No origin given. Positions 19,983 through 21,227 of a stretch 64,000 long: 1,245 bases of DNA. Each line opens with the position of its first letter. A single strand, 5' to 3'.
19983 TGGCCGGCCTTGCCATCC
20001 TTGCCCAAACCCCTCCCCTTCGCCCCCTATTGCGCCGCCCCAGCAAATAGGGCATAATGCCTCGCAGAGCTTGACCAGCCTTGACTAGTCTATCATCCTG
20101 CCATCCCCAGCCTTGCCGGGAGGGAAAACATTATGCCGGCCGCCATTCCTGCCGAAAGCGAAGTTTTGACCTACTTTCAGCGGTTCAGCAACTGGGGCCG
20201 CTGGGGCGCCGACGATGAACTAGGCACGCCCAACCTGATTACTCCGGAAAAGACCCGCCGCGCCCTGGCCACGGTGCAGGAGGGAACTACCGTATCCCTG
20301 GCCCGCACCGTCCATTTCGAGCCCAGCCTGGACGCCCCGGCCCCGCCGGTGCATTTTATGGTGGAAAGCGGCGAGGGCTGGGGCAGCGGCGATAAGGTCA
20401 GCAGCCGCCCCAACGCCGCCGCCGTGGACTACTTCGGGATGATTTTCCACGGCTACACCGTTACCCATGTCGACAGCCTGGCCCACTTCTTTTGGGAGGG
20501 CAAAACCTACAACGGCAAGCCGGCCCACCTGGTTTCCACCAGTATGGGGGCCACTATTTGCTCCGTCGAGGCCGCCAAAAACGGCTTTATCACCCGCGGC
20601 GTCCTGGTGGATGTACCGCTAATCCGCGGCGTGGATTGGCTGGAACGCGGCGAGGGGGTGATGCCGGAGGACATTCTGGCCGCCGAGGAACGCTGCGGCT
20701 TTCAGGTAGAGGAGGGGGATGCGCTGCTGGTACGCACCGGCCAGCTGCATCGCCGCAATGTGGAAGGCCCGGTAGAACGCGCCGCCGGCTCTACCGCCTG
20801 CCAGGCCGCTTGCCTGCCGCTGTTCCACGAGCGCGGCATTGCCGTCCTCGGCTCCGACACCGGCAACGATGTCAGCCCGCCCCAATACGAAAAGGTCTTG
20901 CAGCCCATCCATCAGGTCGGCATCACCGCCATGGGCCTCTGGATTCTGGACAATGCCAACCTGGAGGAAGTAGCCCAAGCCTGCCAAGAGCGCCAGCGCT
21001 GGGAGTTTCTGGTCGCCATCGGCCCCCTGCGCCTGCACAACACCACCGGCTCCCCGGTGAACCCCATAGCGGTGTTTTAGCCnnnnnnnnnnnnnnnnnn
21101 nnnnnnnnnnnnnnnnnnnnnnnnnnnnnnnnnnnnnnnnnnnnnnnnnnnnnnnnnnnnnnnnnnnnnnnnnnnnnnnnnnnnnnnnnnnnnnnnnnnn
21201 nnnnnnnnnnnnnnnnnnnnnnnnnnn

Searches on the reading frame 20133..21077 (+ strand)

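Call 78: search_protein_families(library=pfam, proteins=[window:20133-21077:+], max_evalue=0.00001)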
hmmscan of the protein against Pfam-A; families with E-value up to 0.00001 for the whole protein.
window:20133-21077:+ (315 aa): 1 family
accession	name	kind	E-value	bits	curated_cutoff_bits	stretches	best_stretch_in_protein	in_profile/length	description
PF04199.19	Cyclase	-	2.6e-13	50.8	23.1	1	105-243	24-137/142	Putative cyclase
